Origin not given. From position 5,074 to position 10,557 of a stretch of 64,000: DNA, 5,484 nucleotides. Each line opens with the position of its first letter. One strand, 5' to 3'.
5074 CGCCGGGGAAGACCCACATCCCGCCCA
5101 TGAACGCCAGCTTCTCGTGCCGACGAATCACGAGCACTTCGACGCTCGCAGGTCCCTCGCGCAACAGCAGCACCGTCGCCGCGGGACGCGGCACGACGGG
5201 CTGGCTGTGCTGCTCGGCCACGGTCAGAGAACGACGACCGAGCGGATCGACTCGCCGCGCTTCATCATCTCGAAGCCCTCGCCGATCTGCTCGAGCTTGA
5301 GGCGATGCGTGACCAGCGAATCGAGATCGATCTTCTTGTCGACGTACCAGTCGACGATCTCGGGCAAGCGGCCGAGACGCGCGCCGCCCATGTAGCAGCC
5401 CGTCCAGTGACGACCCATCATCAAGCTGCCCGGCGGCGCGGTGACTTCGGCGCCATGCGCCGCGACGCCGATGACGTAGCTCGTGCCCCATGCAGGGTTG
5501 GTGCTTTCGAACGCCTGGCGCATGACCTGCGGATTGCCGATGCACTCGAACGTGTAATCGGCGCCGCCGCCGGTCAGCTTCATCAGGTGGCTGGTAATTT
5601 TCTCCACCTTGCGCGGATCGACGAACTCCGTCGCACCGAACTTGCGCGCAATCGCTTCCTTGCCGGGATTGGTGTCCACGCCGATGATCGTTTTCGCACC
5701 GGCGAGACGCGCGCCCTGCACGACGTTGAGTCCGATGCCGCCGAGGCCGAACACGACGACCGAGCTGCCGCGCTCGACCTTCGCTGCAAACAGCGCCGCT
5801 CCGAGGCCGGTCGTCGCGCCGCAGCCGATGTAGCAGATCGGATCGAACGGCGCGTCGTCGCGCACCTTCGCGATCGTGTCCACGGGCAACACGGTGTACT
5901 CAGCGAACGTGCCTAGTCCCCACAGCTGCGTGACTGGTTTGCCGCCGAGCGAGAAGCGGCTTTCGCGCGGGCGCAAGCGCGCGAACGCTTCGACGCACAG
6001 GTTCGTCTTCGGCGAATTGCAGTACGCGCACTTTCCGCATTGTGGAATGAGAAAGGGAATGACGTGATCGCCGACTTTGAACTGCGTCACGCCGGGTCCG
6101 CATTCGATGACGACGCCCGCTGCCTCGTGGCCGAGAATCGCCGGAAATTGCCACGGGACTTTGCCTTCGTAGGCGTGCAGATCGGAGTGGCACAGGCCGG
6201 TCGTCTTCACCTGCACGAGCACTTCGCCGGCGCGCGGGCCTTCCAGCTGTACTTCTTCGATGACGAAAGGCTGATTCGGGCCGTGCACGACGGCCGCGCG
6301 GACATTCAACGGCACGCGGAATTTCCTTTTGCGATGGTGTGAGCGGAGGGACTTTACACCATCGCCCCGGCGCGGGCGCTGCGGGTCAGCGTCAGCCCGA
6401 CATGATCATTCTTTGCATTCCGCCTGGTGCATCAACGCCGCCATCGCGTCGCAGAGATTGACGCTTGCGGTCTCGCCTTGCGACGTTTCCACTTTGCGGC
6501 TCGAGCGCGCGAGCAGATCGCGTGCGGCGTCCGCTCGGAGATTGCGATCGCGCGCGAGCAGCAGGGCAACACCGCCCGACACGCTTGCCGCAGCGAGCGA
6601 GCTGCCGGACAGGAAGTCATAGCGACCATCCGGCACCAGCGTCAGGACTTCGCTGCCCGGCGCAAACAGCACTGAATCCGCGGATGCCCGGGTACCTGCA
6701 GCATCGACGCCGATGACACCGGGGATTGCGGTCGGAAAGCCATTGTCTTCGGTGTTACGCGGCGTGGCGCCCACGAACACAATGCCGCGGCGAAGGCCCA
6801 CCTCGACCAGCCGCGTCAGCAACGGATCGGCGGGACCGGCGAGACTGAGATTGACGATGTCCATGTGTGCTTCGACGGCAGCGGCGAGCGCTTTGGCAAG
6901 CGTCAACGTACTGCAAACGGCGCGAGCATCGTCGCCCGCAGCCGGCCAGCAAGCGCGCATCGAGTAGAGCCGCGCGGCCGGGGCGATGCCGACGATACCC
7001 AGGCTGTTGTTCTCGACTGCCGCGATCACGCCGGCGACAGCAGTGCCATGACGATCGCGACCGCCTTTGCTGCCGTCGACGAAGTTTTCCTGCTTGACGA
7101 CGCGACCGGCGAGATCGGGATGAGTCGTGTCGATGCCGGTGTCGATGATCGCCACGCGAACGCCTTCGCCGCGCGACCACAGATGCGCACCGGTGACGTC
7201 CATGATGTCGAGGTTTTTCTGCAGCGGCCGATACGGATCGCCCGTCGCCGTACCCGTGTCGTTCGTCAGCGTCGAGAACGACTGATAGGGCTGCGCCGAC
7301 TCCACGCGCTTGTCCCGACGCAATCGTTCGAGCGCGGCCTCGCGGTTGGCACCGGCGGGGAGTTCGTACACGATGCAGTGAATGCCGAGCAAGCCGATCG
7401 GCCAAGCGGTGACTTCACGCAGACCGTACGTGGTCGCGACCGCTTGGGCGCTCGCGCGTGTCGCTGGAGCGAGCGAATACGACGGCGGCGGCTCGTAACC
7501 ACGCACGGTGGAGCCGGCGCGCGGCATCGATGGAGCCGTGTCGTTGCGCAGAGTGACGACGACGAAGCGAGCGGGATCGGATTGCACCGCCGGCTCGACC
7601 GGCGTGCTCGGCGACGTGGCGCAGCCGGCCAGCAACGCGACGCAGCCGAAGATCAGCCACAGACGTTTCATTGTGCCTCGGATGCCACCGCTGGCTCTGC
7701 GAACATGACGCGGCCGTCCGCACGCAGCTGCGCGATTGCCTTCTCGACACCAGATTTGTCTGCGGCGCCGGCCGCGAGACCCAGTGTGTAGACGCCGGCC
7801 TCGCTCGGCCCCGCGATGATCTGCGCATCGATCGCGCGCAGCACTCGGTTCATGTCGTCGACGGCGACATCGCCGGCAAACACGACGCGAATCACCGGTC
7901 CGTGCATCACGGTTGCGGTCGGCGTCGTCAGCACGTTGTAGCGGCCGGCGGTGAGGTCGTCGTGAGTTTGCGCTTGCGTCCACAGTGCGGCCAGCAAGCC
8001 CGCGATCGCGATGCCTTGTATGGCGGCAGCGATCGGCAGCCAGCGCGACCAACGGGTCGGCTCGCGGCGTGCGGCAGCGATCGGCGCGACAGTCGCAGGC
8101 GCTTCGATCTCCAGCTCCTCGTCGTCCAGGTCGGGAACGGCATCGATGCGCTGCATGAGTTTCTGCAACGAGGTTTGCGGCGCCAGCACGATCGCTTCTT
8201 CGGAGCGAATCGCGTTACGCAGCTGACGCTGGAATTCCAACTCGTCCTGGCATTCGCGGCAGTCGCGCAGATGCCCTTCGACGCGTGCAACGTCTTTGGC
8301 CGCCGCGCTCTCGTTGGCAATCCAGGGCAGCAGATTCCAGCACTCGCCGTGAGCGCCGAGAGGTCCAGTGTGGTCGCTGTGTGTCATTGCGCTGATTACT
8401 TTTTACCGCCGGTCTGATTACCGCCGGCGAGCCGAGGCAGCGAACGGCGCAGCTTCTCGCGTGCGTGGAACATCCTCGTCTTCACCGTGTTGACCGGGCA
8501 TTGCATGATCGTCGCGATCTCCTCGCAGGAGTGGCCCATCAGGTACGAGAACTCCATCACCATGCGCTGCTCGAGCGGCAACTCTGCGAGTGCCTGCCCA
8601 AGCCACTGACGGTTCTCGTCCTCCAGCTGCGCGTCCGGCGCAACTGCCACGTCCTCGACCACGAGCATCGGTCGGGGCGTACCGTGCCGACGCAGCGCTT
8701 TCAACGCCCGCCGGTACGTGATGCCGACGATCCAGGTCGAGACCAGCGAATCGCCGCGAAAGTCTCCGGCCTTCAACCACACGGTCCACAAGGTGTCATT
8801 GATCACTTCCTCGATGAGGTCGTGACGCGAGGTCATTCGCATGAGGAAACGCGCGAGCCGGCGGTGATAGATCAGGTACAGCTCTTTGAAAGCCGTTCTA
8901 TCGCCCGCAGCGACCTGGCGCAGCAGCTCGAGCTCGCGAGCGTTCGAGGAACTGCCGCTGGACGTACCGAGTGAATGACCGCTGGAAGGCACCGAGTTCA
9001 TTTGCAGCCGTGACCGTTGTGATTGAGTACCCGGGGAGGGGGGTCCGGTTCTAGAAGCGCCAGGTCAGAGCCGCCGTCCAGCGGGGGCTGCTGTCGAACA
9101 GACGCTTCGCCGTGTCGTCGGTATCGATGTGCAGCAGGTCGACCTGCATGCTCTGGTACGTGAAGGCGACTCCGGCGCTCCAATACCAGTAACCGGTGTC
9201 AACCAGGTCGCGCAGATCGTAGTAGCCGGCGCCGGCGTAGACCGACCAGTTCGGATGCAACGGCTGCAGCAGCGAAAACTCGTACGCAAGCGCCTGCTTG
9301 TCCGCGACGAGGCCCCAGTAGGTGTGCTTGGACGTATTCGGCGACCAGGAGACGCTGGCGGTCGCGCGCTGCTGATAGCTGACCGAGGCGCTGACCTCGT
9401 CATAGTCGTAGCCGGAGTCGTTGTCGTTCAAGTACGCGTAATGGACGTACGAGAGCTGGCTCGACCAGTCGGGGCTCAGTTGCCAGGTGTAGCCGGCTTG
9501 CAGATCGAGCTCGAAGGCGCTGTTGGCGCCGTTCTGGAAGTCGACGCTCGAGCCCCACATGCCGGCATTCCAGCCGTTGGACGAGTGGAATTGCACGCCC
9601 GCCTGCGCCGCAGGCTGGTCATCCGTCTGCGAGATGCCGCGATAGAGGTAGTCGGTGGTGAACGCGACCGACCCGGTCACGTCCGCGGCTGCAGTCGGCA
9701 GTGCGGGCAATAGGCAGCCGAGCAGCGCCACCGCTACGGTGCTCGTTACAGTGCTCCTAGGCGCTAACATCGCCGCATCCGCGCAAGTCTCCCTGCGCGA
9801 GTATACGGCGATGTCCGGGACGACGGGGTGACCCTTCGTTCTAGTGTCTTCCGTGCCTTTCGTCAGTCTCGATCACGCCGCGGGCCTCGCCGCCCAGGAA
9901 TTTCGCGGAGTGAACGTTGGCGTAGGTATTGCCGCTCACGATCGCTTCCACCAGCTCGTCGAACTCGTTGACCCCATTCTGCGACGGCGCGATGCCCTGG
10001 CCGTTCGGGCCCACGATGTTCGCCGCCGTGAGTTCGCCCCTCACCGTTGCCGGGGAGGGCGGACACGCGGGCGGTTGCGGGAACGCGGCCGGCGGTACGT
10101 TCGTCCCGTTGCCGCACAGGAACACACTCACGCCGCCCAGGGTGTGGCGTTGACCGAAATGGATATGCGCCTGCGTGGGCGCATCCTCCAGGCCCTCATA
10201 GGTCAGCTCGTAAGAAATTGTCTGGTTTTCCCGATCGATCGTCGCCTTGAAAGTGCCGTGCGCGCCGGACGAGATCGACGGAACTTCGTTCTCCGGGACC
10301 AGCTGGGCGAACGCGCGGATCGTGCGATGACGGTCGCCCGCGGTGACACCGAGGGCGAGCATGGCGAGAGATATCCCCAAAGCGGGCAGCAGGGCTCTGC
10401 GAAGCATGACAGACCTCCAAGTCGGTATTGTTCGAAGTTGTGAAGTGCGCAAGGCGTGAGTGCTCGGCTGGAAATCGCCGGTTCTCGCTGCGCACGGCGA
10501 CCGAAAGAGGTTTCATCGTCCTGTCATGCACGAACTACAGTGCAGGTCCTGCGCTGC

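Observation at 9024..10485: Twin promoter motif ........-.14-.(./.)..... defines a likely ECF regulon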

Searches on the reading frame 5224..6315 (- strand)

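Call 6: search_protein_families(library=pfam, proteins=[window:5224-6315:-])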
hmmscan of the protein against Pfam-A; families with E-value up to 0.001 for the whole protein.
window:5224-6315:- (363 aa): 4 families
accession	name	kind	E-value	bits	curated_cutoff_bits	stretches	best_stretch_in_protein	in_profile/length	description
PF08240.17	ADH_N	-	2.5e-29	102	23.5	1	29-152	2-103/104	Alcohol dehydrogenase GroES-like domain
PF00107.32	ADH_zinc_N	-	1.9e-27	96.2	31.8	1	193-323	1-126/129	Zinc-binding dehydrogenase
PF16912.11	Glu_dehyd_C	-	1.9e-05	24.7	34.9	0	184-298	32-144/211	Glucose dehydrogenase C-terminus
PF13602.12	ADH_zinc_N_2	-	0.00066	21.1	27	0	226-357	1-129/134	Zinc-binding dehydrogenase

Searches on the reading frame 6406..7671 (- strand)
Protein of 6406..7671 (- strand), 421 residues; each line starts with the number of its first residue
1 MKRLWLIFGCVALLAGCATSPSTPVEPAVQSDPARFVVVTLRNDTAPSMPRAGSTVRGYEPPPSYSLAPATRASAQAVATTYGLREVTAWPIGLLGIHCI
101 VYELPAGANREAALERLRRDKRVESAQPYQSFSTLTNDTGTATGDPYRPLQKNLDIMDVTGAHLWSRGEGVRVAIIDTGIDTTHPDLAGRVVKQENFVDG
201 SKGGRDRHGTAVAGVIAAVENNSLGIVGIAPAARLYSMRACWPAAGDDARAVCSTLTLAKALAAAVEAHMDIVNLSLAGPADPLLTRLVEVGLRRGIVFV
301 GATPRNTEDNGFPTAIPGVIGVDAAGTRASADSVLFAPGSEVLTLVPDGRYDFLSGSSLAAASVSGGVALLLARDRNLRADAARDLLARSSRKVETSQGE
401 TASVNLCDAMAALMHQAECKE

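Call 6: search_protein_families(library=pfam, proteins=[window:6406-7671:-])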
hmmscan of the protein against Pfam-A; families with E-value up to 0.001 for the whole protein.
window:6406-7671:- (421 aa): 1 family
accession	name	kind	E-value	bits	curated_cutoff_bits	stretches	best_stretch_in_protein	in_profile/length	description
PF00082.27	Peptidase_S8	-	7e-29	101.5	21.8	1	168-394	1-276/288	Subtilase family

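Call 8: search_protein_families(library=ncbifam, proteins=[window:6406-7671:-])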
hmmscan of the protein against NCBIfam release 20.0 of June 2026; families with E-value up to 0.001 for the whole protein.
window:6406-7671:- (421 aa): 7 families
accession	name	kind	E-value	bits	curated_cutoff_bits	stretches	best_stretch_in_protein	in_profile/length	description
TIGR03921.1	T7SS_mycosin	equivalog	6.8e-38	130.7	278.75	1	158-416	2-288/353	type VII secretion-associated serine protease mycosin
NF049966.1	QH_SP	equivalog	4.4e-17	62.2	165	1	172-391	1-211/219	subtilisin-like serine protease QhpE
TIGR03895.1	protease_PatA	subfamily_domain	9.3e-10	37.9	421.05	1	208-376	1-181/606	PatA/PatG family cyanobactin maturation protease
NF033595.1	denti_PrtP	equivalog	1.4e-09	37.1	300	1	205-256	247-299/606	dentilisin complex serine proteinase subunit PrtP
NF051851.1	AtpSerPepEprS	equivalog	4.3e-08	31.7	1700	0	336-402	282-348/988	autotransporter serine peptidase EprS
NF040809.1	germ_prot_CspBA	exception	0.00012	19.8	1250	0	335-372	1008-1045/1099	bifunctional germination protease/germinant receptor pseudoprotease CspBA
NF042956.1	IteS_antiphage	equivalog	0.0005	18.4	900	1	173-219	259-304/747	S8 family anti-phage peptidase IteS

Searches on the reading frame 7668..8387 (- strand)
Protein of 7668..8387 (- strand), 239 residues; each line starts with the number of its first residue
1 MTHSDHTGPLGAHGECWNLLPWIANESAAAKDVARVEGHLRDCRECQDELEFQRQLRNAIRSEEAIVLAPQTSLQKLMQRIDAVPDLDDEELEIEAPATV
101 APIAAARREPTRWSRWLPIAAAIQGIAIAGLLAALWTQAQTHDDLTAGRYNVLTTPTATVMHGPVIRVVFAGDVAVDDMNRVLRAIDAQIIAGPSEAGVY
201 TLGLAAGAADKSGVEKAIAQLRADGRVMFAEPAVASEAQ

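Call 6: search_protein_families(library=pfam, proteins=[window:7668-8387:-])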
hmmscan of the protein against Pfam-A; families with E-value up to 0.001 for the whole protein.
window:7668-8387:- (239 aa): 0 families

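Call 8: search_protein_families(library=ncbifam, proteins=[window:7668-8387:-])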
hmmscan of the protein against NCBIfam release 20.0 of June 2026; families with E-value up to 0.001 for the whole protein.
window:7668-8387:- (239 aa): 2 families
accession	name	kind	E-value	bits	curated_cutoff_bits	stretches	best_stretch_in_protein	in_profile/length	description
NF052375.1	antisigma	equivalog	1.7e-09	38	100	1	31-168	13-141/217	anti-sigma factor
TIGR03988.1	antisig_RsrA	equivalog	6.2e-06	26.2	62.5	1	28-84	17-73/77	mycothiol system anti-sigma-R factor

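Call 38: search_solved_structures(query=window:7668-8387:-, max_evalue=1)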
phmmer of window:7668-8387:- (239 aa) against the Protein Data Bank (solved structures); distinct sequences matched with E-value up to 1: 1.
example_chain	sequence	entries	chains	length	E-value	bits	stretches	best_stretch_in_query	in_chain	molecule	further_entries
7q3j_A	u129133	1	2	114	0.057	16.3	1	131-180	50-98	MM9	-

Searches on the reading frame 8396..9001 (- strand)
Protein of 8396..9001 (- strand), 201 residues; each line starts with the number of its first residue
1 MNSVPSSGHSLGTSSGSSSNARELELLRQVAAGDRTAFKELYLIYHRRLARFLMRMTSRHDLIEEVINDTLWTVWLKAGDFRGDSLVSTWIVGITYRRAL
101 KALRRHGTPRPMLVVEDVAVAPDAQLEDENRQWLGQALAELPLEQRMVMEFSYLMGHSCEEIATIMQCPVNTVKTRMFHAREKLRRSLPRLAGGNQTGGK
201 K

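Call 6: search_protein_families(library=pfam, proteins=[window:8396-9001:-])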
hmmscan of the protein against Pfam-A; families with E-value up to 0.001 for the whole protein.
window:8396-9001:- (201 aa): 4 families
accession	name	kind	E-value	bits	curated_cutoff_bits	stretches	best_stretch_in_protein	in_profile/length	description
PF08281.18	Sigma70_r4_2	-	7.6e-16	57.9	25.7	1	132-184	2-54/54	Sigma-70, region 4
PF04545.22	Sigma70_r4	-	5.4e-10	39.1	24.1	1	137-185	1-49/50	Sigma-70, region 4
PF04542.20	Sigma70_r2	-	7.8e-09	35.7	24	1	41-107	1-69/71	Sigma-70 region 2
PF07638.17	Sigma70_ECF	-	3.9e-08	33.8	21.1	1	137-188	132-183/185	ECF sigma factor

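Call 8: search_protein_families(library=ncbifam, proteins=[window:8396-9001:-])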
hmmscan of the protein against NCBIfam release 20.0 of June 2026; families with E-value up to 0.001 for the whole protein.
window:8396-9001:- (201 aa): 74 families (the best 25 are shown)
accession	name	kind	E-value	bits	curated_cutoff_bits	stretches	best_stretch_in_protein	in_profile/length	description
NF009168.0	PRK12515.1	subfamily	2.5e-35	121.7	236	1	23-189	9-180/189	RNA polymerase sigma factor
NF007225.0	PRK09643.1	equivalog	2.6e-28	99.1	190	1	19-196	10-190/204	RNA polymerase sigma factor SigM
NF009166.1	PRK12513.1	equivalog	4.8e-26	91.7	206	1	21-189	7-187/193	RNA polymerase sigma factor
NF007216.0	PRK09638.1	equivalog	7.5e-26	91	194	1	21-188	3-174/180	RNA polymerase sigma factor SigY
NF009171.0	PRK12518.1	equivalog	3.4e-23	82.5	208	1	18-188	9-184/191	RNA polymerase sigma factor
TIGR02939.1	RpoE_Sigma70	equivalog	5.4e-22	78.7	236.15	1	21-188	5-186/190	RNA polymerase sigma factor RpoE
NF008888.0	PRK11922.1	equivalog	1.1e-21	77.5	204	1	17-190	11-198/231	RNA polymerase sigma factor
TIGR02937.1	sigma70-ECF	superfamily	1.2e-21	77.1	42.9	1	37-187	2-164/165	sigma-70 family RNA polymerase sigma factor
TIGR02985.1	Sig70_bacteroi1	subfamily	2.6e-21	76.5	126.4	1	37-188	2-162/162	RNA polymerase sigma-70 factor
TIGR02983.1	SigE-fam_strep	subfamily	4.1e-21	75.5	141.55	1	34-189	4-159/162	SigE family RNA polymerase sigma factor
NF004113.0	PRK05602.1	equivalog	5.8e-20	71.8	208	1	17-192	26-205/211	RNA polymerase sigma factor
NF007228.0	PRK09646.1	subfamily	9.9e-20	71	226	1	19-188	13-190/194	ECF RNA polymerase sigma factor SigK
NF007223.0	PRK09641.1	equivalog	2.9e-19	69.6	209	1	25-188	7-184/187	RNA polymerase sigma factor SigW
NF008890.0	PRK11924.1-3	equivalog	4.9e-19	68.5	284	1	18-188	20-201/205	RNA polymerase sigma factor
TIGR02948.1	SigW_bacill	equivalog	2.5e-18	66.8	243.1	1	26-189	8-185/187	RNA polymerase sigma factor SigW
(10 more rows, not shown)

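Call 37: search_solved_structures(query=window:8396-9001:-, max_evalue=0.001)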
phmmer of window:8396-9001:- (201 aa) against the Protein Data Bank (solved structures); distinct sequences matched with E-value up to 0.001: 23.
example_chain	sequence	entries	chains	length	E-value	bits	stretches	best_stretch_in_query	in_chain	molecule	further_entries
6in7_B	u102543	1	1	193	3.5e-19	72.3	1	22-190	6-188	RNA polymerase sigma-H factor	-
8z6g_B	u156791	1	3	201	4e-19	72.2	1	22-190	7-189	RNA polymerase sigma factor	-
1or7_A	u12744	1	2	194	5.8e-17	65.1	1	22-187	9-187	RNA polymerase sigma-E factor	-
6jbq_F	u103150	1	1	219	7.6e-17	64.7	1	22-187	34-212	ECF RNA polymerase sigma-E factor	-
2q1z_A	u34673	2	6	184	1e-14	57.8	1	26-187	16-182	RpoE, ECF SigE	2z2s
5uxx_A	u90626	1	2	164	8.8e-14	54.7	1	38-187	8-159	RNA polymerase sigma factor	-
5wuq_A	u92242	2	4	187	7.4e-11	45.2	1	27-188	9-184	ECF RNA polymerase sigma factor SigW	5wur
4nqw_A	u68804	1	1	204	4.6e-10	42.6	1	23-188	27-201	ECF RNA polymerase sigma factor SigK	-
6dv9_F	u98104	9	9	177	1.6e-09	40.9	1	30-191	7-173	ECF RNA polymerase sigma factor SigL | RNA polymerase sigma factor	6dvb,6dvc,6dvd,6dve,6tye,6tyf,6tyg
2h27_A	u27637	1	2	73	1.7e-09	40.8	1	126-187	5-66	RNA polymerase Sigma E factor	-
6jcy_F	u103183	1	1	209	2.3e-07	33.8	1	53-191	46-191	ECF RNA polymerase sigma factor SigH,ECF RNA polymerase sigma factor SigE,ECF RNA polymera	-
5zx2_F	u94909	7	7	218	1e-05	28.4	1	133-191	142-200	ECF RNA polymerase sigma factor SigH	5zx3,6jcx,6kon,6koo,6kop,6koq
7qh5_A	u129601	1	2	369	1.2e-05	28.2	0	30-123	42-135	RNA polymerase sigma factor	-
3hug_A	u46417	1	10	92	1.8e-05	27.6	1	128-191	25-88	RNA polymerase sigma factor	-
6jhe_A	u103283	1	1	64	2.1e-05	27.4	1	134-189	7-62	ECF RNA polymerase sigma factor SigW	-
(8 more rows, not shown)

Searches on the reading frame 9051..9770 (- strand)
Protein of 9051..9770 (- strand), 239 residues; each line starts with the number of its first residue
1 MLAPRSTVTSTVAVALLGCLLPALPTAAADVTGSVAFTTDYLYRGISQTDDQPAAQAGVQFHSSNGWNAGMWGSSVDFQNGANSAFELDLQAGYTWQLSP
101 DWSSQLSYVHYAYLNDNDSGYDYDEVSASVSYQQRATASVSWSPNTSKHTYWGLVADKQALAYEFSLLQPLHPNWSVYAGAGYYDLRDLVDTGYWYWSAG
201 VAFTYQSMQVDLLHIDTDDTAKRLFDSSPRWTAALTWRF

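Call 6: search_protein_families(library=pfam, proteins=[window:9051-9770:-])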
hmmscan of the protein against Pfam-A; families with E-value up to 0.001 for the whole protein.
window:9051-9770:- (239 aa): 2 families
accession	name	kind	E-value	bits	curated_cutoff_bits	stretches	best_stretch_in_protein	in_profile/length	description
PF09694.16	Gcw_chp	-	6.4e-25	88.9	24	1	25-221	4-205/230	Bacterial protein of unknown function (Gcw_chp)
PF13505.12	OMP_b-brl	-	0.00082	20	28.7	0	82-133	124-174/175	Outer membrane protein beta-barrel domain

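Call 8: search_protein_families(library=ncbifam, proteins=[window:9051-9770:-])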
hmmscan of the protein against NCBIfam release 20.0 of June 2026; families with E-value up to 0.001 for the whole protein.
window:9051-9770:- (239 aa): 1 family
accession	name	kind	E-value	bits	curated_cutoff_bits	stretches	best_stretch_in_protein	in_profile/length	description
TIGR02001.1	gcw_chp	subfamily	5.7e-32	111.2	47.15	1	11-221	9-221/244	TorF family putative porin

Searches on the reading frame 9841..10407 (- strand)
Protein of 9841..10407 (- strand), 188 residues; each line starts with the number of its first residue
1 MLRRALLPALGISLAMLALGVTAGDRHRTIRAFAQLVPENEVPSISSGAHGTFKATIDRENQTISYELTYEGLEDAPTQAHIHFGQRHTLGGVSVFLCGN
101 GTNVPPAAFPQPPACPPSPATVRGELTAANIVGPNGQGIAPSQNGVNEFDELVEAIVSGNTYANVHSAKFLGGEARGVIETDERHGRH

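Call 6: search_protein_families(library=pfam, proteins=[window:9841-10407:-])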
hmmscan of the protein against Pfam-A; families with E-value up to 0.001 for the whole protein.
window:9841-10407:- (188 aa): 1 family
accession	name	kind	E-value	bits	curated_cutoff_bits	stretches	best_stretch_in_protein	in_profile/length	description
PF07452.17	CHRD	-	1.4e-19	71.6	24.1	1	34-179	3-117/117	CHRD domain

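Call 8: search_protein_families(library=ncbifam, proteins=[window:9841-10407:-])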
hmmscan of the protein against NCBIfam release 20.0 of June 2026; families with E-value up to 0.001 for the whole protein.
window:9841-10407:- (188 aa): 0 families

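Call 57: search_solved_structures(query=window:9841-10407:-, max_evalue=1)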
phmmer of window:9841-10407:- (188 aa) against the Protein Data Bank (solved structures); distinct sequences matched with E-value up to 1: 3.
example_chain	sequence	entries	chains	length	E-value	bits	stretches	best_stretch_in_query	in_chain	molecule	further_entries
1ks8_A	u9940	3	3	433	0.12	15.6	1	92-123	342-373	Endo-b-1,4-glucanase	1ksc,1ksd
4jhd_C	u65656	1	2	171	0.52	13.5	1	108-166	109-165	Protein cordon-bleu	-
3tu5_B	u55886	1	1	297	0.91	12.7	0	108-166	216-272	Gelsolin,Protein cordon-bleu,Thymosin beta-4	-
